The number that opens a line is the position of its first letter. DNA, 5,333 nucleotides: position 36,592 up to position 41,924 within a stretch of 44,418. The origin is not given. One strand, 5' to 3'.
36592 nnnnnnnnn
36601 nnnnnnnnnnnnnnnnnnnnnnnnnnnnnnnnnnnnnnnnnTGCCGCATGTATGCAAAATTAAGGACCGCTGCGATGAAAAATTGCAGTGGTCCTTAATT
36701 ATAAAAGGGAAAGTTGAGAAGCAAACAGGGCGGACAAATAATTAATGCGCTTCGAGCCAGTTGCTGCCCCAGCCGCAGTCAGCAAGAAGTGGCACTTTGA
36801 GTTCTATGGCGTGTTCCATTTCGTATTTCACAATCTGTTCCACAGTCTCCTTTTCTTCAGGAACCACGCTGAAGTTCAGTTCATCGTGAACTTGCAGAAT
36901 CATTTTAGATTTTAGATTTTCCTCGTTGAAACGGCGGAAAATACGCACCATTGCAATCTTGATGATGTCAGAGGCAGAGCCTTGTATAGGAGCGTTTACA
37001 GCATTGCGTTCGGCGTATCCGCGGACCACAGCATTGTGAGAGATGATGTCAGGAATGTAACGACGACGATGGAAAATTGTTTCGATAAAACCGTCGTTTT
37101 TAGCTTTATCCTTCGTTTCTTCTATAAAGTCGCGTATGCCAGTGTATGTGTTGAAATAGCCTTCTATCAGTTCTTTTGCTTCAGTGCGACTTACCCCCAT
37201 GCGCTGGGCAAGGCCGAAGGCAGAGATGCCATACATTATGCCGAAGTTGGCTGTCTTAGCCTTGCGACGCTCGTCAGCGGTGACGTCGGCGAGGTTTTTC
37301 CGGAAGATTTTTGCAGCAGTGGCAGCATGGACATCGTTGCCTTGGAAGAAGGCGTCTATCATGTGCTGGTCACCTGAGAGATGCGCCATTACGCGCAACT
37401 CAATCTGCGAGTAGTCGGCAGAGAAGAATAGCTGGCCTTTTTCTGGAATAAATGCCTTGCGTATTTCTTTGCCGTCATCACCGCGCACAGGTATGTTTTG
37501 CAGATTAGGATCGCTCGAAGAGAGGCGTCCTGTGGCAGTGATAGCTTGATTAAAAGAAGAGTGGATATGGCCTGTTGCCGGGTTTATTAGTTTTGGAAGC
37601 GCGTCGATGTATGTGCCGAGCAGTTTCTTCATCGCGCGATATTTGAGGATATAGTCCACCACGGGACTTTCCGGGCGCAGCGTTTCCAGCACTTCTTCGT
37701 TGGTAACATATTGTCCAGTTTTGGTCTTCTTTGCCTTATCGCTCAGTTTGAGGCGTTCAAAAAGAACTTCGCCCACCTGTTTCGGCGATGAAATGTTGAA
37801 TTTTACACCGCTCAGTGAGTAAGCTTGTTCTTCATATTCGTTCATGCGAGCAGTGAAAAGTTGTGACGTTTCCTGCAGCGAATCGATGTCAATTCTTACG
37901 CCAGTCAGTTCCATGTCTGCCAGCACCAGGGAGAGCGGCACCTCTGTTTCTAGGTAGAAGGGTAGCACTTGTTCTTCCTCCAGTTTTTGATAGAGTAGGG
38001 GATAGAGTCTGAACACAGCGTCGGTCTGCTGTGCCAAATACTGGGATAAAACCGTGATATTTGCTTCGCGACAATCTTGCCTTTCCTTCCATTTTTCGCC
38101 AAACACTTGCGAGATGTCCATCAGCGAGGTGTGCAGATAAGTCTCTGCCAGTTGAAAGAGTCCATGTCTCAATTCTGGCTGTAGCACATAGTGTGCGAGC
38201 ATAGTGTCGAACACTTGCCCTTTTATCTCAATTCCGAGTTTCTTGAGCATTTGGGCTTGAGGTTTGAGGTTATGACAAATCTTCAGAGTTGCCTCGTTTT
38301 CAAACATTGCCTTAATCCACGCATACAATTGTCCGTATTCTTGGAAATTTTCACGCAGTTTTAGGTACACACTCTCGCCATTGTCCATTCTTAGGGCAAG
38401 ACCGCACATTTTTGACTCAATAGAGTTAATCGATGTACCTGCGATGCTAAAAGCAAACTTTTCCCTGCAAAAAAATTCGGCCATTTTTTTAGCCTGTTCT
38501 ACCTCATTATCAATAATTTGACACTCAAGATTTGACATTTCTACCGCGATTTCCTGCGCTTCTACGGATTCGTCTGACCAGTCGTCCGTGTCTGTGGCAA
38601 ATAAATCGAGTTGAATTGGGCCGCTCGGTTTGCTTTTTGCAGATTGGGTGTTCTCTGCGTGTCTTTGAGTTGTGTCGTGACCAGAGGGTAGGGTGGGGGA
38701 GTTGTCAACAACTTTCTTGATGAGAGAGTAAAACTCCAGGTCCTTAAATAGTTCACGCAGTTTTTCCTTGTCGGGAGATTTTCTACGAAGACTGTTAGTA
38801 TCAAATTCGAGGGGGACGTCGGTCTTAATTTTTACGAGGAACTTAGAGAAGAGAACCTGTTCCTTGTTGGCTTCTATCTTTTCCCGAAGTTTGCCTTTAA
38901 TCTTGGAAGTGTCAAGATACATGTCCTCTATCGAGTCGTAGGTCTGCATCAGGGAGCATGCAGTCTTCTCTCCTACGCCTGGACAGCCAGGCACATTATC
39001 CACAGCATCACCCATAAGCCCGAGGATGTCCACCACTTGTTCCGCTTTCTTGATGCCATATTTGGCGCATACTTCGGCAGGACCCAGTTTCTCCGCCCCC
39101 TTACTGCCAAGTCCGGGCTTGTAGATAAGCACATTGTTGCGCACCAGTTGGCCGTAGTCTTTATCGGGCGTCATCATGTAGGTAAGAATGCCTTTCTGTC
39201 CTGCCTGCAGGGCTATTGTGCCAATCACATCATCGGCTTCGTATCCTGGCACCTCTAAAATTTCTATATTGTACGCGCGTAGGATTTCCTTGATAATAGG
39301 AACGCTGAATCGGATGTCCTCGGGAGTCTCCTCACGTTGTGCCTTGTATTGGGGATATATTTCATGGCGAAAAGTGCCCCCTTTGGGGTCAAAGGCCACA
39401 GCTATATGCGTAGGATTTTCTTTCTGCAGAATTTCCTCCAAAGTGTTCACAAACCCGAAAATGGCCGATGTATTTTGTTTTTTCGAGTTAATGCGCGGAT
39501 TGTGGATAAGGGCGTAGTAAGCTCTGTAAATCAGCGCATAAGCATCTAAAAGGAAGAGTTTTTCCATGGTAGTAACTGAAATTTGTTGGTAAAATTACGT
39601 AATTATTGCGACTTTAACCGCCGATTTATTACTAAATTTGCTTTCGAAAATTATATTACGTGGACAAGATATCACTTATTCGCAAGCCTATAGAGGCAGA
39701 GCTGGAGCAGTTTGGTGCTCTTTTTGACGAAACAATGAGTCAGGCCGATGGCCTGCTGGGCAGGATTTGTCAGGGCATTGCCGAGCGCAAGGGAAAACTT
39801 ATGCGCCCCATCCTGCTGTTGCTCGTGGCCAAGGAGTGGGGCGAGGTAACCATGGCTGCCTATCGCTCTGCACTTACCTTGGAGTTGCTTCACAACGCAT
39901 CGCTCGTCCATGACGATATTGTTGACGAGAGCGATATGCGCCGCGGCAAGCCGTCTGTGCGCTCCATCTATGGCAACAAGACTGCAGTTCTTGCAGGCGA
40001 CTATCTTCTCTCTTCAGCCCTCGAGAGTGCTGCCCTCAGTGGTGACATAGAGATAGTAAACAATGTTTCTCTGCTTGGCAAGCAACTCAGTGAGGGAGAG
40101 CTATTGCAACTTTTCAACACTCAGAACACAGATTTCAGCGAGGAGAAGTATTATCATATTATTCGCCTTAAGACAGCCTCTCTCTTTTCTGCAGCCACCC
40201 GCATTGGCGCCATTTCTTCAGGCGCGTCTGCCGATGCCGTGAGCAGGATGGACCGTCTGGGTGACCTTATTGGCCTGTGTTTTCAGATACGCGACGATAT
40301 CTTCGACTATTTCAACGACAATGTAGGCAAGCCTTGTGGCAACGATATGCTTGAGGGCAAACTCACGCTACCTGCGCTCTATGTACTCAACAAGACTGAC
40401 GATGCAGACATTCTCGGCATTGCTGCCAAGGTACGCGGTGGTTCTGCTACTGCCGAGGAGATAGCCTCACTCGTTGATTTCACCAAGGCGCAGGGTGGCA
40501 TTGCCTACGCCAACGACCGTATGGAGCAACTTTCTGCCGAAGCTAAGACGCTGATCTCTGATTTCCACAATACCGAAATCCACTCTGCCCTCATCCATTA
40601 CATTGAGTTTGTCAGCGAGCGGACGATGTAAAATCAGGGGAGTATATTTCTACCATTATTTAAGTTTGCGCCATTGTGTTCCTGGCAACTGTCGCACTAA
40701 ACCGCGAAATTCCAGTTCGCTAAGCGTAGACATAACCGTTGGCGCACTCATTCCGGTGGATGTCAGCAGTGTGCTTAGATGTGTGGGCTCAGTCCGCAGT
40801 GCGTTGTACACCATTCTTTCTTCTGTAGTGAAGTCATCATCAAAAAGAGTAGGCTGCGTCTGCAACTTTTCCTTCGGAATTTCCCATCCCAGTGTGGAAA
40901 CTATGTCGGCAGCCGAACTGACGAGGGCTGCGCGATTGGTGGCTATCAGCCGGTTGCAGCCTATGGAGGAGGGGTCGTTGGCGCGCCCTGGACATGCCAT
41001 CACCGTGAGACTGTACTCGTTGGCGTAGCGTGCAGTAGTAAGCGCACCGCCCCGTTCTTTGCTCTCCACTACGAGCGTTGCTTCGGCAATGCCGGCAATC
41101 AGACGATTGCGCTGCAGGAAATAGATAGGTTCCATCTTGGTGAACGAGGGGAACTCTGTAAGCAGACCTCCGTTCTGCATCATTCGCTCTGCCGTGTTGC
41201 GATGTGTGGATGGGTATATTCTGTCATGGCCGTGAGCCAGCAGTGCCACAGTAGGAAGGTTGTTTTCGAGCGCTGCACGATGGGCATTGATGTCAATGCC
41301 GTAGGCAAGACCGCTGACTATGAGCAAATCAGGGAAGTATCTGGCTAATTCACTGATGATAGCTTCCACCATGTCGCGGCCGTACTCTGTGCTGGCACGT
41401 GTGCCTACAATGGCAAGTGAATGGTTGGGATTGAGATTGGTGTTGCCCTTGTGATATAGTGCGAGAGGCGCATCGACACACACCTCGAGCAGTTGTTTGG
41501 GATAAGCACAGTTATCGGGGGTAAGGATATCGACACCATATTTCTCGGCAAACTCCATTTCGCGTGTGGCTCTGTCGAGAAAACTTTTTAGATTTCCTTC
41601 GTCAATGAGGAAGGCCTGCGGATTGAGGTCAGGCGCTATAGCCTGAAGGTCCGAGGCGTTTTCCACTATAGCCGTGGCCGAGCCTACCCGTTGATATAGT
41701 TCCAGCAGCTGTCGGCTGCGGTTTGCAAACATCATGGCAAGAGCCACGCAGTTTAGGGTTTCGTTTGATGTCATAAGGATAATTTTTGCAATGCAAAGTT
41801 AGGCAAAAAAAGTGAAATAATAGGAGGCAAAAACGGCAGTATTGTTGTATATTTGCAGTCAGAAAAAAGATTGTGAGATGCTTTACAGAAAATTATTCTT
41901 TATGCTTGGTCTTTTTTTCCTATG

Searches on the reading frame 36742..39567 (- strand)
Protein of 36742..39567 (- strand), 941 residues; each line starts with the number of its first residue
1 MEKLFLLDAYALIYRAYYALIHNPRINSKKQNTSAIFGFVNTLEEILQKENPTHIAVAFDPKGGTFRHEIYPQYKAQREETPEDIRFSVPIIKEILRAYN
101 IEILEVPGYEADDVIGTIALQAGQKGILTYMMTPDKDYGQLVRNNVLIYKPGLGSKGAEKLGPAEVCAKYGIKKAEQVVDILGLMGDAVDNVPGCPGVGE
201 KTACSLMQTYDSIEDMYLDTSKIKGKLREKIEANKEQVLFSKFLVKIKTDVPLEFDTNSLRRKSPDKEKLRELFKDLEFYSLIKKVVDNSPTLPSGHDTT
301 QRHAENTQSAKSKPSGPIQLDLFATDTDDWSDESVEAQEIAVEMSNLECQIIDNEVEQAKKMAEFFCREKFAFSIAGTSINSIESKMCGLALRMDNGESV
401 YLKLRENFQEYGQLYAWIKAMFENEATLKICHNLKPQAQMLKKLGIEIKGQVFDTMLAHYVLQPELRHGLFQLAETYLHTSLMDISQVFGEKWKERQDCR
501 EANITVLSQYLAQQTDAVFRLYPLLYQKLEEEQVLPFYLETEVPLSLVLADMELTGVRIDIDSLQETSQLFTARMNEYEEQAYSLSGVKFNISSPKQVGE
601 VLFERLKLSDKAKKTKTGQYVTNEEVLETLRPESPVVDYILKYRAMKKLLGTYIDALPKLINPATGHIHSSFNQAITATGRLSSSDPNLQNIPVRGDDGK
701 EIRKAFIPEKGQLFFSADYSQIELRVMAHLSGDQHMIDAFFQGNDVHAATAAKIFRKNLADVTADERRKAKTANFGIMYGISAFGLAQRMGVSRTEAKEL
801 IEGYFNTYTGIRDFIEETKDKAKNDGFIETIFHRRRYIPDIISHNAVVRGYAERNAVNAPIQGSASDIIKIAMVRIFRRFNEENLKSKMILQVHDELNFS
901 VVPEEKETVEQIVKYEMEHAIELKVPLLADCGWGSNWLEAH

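Call 50: search_protein_families(library=ncbifam, proteins=[window:36742-39567:-])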
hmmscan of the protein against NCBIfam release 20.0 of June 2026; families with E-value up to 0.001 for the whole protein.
window:36742-39567:- (941 aa): 14 families
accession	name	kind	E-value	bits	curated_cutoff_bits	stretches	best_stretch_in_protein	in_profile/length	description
NF004397.1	PRK05755.1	equivalog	0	1068.4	720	1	3-941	2-889/889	DNA polymerase I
TIGR00593.1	pola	equivalog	3.2e-292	972.1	600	1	4-941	1-890/890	DNA polymerase I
NF011539.0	PRK14975.1-3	equivalog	2.7e-89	300.1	640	1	298-938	19-626/628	bifunctional 3'-5' exonuclease/DNA polymerase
NF011540.0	PRK14975.1-4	equivalog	2.7e-71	240.8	601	1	415-921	60-554/576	bifunctional 3'-5' exonuclease/DNA polymerase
NF011547.0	PRK14976.1-4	equivalog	5.7e-67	226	305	1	1-286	1-288/291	5'-3' exonuclease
NF011541.0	PRK14975.2-1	equivalog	2e-65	221.3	871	1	378-938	40-634/645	bifunctional 3'-5' exonuclease/DNA polymerase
NF038380.1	phage_DpoZ_1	exception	2.6e-61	207.8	500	1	376-940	12-605/607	aminoadenine-incorporating DNA polymerase DpoZ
NF011545.0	PRK14976.1-2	equivalog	3.4e-52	177.5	434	1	4-280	9-286/287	5'-3' exonuclease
NF011546.0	PRK14976.1-3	equivalog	8.8e-51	172.9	347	1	3-287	4-291/297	5'-3' exonuclease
NF011542.0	PRK14975.2-2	equivalog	2.9e-46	158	1061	1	548-939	392-789/802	bifunctional 3'-5' exonuclease/DNA polymerase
NF007017.0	PRK09482.1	equivalog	7.8e-45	153.4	261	1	2-263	3-255/257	flap endonuclease Xni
NF011543.0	PRK14975.2-3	equivalog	5.4e-41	140.5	1139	1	637-889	512-783/853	bifunctional 3'-5' exonuclease/DNA polymerase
NF011538.0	PRK14975.1-1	equivalog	2.6e-17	62.4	389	1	618-783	238-387/557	bifunctional 3'-5' exonuclease/DNA polymerase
NF038381.1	phage_DpoZ_2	exception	1.8e-14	53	350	1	547-819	320-617/754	aminoadenine-incorporating DNA polymerase DpoZ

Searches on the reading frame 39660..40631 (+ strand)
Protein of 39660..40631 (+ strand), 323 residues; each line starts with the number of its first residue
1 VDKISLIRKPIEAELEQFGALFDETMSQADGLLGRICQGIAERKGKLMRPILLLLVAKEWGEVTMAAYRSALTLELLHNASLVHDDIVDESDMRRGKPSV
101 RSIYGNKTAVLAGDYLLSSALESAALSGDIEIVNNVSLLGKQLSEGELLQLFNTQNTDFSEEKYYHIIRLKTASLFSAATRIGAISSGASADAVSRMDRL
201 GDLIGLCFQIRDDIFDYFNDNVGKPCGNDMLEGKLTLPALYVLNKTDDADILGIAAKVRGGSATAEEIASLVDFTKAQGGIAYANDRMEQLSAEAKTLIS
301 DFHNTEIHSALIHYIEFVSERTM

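Call 63: search_protein_families(library=pfam, proteins=[window:39660-40631:+])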
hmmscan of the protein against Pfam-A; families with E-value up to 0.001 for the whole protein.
window:39660-40631:+ (323 aa): 1 family
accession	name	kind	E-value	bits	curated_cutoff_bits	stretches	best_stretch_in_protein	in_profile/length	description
PF00348.22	polyprenyl_synt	-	7.1e-64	215.9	27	1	33-257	4-233/251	Polyprenyl synthetase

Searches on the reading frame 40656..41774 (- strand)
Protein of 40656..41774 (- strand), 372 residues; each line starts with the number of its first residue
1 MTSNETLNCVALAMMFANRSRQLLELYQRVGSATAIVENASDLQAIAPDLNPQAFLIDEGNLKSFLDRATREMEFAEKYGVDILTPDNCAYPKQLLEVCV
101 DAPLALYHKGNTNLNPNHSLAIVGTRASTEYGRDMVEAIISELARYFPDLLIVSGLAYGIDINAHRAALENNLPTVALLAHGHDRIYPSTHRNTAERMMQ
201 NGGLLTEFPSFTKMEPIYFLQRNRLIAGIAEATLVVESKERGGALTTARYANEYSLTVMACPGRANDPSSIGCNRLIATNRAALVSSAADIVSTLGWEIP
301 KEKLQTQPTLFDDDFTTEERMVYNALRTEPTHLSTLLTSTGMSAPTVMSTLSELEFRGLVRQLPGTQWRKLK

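Call 63: search_protein_families(library=pfam, proteins=[window:40656-41774:-])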
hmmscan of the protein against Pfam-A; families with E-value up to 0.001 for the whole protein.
window:40656-41774:- (372 aa): 3 families
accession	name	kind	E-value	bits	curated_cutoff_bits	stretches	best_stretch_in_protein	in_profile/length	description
PF02481.21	DNA_processg_A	-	1e-66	224.6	29.6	1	77-284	3-209/212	DNA recombination-mediator protein A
PF17782.7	DprA_WH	-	5.6e-12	46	22.9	1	316-365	11-60/61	DprA winged helix domain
PF25213.1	HVO_A0261_N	-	0.00091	19.5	35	0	321-362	15-56/86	HVO_A0261 N-terminal domain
